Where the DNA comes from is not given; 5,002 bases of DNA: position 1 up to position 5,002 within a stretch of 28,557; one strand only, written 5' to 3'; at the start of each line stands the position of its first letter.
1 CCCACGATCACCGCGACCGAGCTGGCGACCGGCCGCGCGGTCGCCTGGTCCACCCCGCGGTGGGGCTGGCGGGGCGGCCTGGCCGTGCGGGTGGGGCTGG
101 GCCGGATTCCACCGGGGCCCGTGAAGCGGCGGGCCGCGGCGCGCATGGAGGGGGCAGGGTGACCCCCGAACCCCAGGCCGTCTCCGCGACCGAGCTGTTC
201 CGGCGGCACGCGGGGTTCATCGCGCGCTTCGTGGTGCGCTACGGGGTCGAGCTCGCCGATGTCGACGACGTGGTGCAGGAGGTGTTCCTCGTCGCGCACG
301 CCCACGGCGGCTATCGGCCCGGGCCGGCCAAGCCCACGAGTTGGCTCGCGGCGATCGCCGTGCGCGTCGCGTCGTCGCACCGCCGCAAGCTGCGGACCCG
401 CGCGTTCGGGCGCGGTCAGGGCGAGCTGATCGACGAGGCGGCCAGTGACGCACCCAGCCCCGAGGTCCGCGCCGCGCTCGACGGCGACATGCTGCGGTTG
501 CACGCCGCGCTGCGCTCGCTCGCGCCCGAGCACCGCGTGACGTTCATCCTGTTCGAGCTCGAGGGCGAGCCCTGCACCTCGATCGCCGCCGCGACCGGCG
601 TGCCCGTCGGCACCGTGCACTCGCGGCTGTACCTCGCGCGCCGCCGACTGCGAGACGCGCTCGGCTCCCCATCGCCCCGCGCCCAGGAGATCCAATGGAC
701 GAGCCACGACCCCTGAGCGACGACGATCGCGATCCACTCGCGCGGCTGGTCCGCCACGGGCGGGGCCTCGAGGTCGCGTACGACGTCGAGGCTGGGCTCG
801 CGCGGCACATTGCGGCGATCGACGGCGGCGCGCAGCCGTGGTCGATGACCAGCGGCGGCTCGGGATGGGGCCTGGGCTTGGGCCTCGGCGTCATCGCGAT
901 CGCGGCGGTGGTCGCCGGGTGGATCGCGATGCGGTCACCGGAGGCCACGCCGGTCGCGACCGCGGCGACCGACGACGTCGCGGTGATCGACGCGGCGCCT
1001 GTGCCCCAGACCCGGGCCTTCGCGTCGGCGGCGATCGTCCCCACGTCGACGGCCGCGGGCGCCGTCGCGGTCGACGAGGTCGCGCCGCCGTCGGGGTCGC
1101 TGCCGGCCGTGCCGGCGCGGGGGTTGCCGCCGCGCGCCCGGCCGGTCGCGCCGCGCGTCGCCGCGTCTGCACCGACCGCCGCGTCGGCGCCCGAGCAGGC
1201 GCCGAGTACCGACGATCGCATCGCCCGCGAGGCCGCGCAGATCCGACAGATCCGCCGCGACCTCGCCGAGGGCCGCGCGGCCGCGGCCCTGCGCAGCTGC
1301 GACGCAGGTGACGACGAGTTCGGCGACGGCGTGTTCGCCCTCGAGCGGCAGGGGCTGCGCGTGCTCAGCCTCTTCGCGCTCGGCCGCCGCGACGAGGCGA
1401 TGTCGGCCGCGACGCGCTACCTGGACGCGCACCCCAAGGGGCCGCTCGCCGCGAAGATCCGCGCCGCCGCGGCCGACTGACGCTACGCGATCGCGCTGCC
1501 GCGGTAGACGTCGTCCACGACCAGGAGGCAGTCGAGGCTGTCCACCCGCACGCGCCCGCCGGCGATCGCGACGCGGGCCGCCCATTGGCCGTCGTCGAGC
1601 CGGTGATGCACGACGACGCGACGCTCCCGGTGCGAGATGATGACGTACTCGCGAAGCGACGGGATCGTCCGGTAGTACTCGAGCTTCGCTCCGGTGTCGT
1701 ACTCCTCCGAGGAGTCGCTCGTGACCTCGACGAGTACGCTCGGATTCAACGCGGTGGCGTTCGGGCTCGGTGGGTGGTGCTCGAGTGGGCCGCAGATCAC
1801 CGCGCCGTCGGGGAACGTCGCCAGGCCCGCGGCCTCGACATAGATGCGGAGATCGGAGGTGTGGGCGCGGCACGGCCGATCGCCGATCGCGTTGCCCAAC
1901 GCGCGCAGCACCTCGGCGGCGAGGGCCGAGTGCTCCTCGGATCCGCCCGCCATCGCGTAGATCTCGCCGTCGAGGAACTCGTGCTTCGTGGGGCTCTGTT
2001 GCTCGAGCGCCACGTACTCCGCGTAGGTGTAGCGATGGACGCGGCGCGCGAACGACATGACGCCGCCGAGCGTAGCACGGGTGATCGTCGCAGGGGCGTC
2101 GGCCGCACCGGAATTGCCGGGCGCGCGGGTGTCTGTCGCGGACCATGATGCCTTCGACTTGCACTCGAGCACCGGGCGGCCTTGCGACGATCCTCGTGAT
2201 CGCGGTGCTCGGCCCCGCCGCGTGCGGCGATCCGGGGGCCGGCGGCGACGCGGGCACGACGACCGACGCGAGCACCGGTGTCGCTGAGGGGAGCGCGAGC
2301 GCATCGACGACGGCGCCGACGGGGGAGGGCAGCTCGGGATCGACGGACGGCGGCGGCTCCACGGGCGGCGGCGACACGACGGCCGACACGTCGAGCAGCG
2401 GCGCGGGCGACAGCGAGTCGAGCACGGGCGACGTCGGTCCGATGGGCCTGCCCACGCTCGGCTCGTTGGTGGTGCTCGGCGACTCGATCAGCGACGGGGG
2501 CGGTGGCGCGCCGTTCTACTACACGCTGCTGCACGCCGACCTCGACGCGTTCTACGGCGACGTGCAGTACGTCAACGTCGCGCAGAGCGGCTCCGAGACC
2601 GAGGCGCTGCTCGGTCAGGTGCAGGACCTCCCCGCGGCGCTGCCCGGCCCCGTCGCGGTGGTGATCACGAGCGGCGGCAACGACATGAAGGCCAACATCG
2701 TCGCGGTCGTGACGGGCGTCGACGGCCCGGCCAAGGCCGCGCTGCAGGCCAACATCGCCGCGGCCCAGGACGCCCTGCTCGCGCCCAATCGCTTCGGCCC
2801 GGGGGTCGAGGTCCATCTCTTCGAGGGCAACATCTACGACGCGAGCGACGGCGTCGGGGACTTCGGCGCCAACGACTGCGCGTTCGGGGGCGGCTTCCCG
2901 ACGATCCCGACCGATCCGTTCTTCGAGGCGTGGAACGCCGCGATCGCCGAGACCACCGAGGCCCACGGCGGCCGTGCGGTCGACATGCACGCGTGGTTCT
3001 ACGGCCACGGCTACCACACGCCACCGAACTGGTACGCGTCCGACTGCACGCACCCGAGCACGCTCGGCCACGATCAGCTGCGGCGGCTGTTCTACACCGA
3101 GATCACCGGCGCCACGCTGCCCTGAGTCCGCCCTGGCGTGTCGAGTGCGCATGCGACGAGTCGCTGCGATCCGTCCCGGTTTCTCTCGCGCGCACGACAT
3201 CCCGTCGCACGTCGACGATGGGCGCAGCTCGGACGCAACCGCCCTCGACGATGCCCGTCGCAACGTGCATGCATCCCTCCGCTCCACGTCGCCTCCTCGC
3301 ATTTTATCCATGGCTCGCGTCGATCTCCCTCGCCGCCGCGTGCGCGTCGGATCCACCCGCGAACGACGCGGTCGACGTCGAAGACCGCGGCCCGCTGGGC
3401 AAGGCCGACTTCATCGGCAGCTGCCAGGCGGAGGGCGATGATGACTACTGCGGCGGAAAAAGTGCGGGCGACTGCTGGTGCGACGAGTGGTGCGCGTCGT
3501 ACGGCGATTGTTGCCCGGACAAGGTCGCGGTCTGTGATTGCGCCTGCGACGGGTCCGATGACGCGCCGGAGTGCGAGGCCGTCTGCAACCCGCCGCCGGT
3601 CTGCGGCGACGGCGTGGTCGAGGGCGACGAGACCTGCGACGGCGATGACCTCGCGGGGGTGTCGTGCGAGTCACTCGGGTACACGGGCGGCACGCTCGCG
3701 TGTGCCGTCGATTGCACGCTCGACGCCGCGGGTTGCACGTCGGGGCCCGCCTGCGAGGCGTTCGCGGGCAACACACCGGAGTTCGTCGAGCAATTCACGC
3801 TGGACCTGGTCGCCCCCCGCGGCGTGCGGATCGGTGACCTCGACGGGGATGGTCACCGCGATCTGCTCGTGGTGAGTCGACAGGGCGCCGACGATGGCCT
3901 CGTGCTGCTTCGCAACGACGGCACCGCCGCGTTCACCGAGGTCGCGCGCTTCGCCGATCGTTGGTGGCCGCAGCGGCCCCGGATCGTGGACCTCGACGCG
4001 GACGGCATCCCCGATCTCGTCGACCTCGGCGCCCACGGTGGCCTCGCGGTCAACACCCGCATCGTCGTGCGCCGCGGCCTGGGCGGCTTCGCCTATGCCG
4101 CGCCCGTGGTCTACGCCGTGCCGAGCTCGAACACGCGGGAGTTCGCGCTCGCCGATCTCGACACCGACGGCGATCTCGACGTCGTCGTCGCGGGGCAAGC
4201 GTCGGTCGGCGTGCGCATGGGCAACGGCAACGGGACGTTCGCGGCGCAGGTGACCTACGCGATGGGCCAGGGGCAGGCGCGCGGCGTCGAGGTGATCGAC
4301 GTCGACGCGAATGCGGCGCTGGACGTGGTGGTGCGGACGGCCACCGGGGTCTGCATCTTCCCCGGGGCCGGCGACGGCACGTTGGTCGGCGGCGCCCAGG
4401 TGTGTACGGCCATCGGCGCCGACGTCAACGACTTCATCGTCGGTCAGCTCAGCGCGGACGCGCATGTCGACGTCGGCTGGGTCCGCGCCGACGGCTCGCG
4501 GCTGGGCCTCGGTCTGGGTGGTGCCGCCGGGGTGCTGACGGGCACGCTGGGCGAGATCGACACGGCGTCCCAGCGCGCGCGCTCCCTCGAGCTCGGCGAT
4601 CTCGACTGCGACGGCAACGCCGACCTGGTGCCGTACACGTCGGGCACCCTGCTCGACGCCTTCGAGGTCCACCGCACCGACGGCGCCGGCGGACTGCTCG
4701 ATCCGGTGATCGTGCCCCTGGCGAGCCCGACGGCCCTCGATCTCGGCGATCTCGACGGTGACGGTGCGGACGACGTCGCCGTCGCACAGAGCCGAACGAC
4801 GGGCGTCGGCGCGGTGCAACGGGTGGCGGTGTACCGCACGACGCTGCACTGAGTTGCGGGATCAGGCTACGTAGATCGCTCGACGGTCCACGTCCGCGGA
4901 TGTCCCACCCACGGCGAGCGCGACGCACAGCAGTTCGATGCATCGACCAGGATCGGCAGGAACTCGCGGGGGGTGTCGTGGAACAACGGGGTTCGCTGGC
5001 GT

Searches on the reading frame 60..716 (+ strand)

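Call 25: search_protein_families(library=pfam, proteins=[window:60-716:+], max_evalue=0.001)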
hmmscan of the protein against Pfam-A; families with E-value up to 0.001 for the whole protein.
window:60-716:+ (218 aa): 2 families
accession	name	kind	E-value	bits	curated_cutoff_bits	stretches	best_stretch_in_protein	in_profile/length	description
PF04542.20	Sigma70_r2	-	1.2e-11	44.6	24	1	46-112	1-69/71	Sigma-70 region 2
PF08281.18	Sigma70_r4_2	-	1.4e-10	41.1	25.7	1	145-197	2-54/54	Sigma-70, region 4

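Call 85: search_protein_families(library=ncbifam, proteins=[window:60-716:+], max_evalue=0.001)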
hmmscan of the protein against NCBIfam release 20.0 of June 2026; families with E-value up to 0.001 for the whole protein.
window:60-716:+ (218 aa): 63 families (the best 25 are shown)
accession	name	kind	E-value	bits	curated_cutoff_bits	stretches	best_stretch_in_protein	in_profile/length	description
NF009166.1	PRK12513.1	equivalog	7.1e-21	74.8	206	1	45-202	26-187/193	RNA polymerase sigma factor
NF009171.0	PRK12518.1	equivalog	3.1e-20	72.8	208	1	42-201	28-184/191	RNA polymerase sigma factor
NF007227.0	PRK09645.1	subfamily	6.4e-20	71.8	202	1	36-201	8-170/177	sigma-70 family RNA polymerase sigma factor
NF009185.0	PRK12533.1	equivalog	7.9e-18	64.9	248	1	66-209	54-202/231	RNA polymerase sigma factor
NF007229.0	PRK09647.1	equivalog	2.6e-17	62.9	265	1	41-211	44-212/220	RNA polymerase sigma factor SigE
NF007225.0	PRK09643.1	equivalog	5.9e-17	62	190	1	44-203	30-184/204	RNA polymerase sigma factor SigM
TIGR02937.1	sigma70-ECF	superfamily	8.6e-17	61.2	42.9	1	44-201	4-165/165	sigma-70 family RNA polymerase sigma factor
NF010500.0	PRK13919.1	subfamily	1.2e-16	61.5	226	1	44-201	26-183/186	putative RNA polymerase sigma E protein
NF008894.0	PRK11924.3-1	equivalog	5e-16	59.3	258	1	44-201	25-181/188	RNA polymerase sigma factor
NF009168.0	PRK12515.1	subfamily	6.7e-16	58.3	236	1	42-201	23-179/189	RNA polymerase sigma factor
TIGR02983.1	SigE-fam_strep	subfamily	1.1e-14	54.7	141.55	1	43-203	8-160/162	SigE family RNA polymerase sigma factor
TIGR02989.1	Sig-70_gvs1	subfamily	2.7e-14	53.4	124.55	1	44-199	4-156/158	RNA polymerase sigma-70 factor, Rhodopirellula/Verrucomicrobium family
NF004113.0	PRK05602.1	equivalog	5.9e-14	52.2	208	1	43-205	47-205/211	RNA polymerase sigma factor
NF008888.0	PRK11922.1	equivalog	6.6e-13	48.8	204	1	54-202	46-197/231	RNA polymerase sigma factor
NF009172.0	PRK12519.1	subfamily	2.1e-12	47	222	1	43-202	31-190/194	RNA polymerase sigma factor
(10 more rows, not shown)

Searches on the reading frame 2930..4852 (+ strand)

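Call 25: search_protein_families(library=pfam, proteins=[window:2930-4852:+], max_evalue=0.001)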
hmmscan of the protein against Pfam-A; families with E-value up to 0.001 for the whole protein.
window:2930-4852:+ (640 aa): 2 families
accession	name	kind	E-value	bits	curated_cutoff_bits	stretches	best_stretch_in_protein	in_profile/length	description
PF13517.12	FG-GAP_3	-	7.9e-25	87.7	26.9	2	303-364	1-60/61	FG-GAP-like repeat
PF01839.29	FG-GAP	-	4.2e-08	33.3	22.1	0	600-629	2-34/37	FG-GAP repeat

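Call 85: search_protein_families(library=ncbifam, proteins=[window:2930-4852:+], max_evalue=0.001)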
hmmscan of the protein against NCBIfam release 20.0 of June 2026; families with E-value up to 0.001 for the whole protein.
window:2930-4852:+ (640 aa): 0 families
